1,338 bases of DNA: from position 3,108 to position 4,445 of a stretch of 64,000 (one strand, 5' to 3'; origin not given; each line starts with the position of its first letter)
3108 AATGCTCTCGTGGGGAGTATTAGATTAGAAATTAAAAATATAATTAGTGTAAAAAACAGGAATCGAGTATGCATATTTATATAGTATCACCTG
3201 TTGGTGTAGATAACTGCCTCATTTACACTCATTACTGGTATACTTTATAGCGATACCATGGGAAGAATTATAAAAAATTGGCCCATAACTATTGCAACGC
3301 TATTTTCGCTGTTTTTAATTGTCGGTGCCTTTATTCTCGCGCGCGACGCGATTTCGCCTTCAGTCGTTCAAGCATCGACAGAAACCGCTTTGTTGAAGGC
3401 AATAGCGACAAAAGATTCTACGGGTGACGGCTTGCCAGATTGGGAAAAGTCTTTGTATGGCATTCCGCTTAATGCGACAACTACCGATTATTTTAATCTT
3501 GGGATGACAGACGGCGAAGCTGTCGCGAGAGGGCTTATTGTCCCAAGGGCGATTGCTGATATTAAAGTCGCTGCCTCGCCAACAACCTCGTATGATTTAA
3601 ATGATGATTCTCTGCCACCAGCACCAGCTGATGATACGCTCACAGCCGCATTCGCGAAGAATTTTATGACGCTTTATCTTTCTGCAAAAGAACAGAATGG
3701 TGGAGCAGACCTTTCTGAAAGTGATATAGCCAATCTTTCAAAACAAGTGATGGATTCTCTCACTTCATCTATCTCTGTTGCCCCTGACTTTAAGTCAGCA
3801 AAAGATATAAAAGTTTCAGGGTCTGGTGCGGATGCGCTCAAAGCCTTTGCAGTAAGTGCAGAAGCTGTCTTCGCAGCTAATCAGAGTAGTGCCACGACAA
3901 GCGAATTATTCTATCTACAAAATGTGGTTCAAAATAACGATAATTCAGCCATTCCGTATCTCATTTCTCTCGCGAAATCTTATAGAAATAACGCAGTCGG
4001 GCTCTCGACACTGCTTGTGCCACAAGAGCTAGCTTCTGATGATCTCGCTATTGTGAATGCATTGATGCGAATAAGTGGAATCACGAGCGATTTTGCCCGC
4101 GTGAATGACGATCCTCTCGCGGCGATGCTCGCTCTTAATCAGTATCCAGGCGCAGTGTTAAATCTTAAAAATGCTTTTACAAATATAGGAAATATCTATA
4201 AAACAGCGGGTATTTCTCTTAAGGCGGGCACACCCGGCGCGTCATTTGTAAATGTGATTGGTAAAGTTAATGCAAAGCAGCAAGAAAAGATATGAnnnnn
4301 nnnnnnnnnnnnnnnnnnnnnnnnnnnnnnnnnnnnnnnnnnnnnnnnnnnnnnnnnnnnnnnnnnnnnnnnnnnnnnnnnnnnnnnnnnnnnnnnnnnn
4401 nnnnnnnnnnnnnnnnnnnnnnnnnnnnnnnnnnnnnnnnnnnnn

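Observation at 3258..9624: Four-gene envelope cluster with VirB5/TrbJ-like and VirB6/TrbL-like architectures but no ATPases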

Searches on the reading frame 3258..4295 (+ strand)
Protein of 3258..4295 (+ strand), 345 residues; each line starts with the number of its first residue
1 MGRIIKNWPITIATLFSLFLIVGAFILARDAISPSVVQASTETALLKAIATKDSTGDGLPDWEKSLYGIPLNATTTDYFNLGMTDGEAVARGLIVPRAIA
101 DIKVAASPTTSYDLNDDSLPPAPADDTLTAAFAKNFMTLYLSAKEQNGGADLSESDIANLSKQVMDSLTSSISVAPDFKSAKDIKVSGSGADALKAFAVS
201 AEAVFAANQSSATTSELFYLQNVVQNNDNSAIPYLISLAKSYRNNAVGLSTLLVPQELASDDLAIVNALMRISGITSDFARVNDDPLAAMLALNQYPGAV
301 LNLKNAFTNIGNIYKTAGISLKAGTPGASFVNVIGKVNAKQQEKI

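Call 3: search_protein_families(library=pfam, proteins=[window:3258-4295:+], max_evalue=1)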
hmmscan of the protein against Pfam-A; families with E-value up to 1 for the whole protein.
window:3258-4295:+ (345 aa): 1 family
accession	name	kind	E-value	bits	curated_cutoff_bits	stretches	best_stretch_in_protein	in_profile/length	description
PF08677.15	GP11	-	0.013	15.3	27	1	20-94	78-145/252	GP11 baseplate wedge protein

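Call 4: search_protein_families(library=ncbifam, proteins=[window:3258-4295:+], max_evalue=1)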
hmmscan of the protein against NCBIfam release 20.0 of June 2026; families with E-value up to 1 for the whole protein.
window:3258-4295:+ (345 aa): 1 family
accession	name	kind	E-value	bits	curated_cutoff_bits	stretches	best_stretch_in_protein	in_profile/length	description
TIGR04374.1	small_w_EgtBD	hypoth_equivalog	0.03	14.4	70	1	137-173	21-57/73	hercynine metabolism small protein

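Call 30: find_encoding_contigs(protein=window:3258-4295:+, flank=10000, max_places=3)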
Protein window:3258-4295:+ (345 aa): no gene with exactly this product is on record in the collection.

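Call 65: search_solved_structures(query=A4, max_evalue=10)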
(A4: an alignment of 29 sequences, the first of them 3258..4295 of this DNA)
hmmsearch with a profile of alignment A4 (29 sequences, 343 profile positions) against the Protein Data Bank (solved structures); distinct sequences matched with E-value up to 10: 1.
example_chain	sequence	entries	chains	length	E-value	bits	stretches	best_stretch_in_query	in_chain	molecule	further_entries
7cte_B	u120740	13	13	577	0.92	11.8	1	73-202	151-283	Origin recognition complex subunit 2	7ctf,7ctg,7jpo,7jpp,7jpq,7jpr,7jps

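Call 94: search_protein_families(library=pfam, alignment_id=A4, max_evalue=1)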
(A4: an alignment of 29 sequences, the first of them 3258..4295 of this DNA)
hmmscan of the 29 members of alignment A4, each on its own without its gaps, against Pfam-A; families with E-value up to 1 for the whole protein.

A. member 1, window:3258-4295:+ (345 aa): 1 family
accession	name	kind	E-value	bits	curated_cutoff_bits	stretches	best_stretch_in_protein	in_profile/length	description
PF08677.15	GP11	-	0.013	15.3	27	1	20-94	78-145/252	GP11 baseplate wedge protein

B. families by the number of members that match (of 29 scanned): 14 families
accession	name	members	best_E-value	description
PF18884.5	TSP3_bac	22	1.9e-07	Bacterial TSP3 repeat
PF05559.16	DUF763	1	0.0068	Protein of unknown function (DUF763)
PF06875.16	PRF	1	0.0069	Plethodontid receptivity factor PRF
PF08677.15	GP11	1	0.013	GP11 baseplate wedge protein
PF04954.18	SIP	1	0.041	Siderophore-interacting protein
PF12397.13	U3snoRNP10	1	0.074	U3 small nucleolar RNA-associated protein 10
PF23890.1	DUF7242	1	0.093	Family of unknown function (DUF7242)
PF11159.13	DUF2939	1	0.16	Protein of unknown function (DUF2939)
PF16816.10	DotD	1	0.16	DotD protein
PF04783.17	DUF630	1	0.18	Protein of unknown function (DUF630)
PF07564.17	DUF1542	1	0.22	Domain of Unknown Function (DUF1542)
PF15704.10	Mt_ATP_synt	1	0.27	Mitochondrial ATP synthase subunit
PF06522.17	B12D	1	0.42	NADH-ubiquinone reductase complex 1 MLRQ subunit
PF19629.4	DUF6133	1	0.67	Family of unknown function (DUF6133)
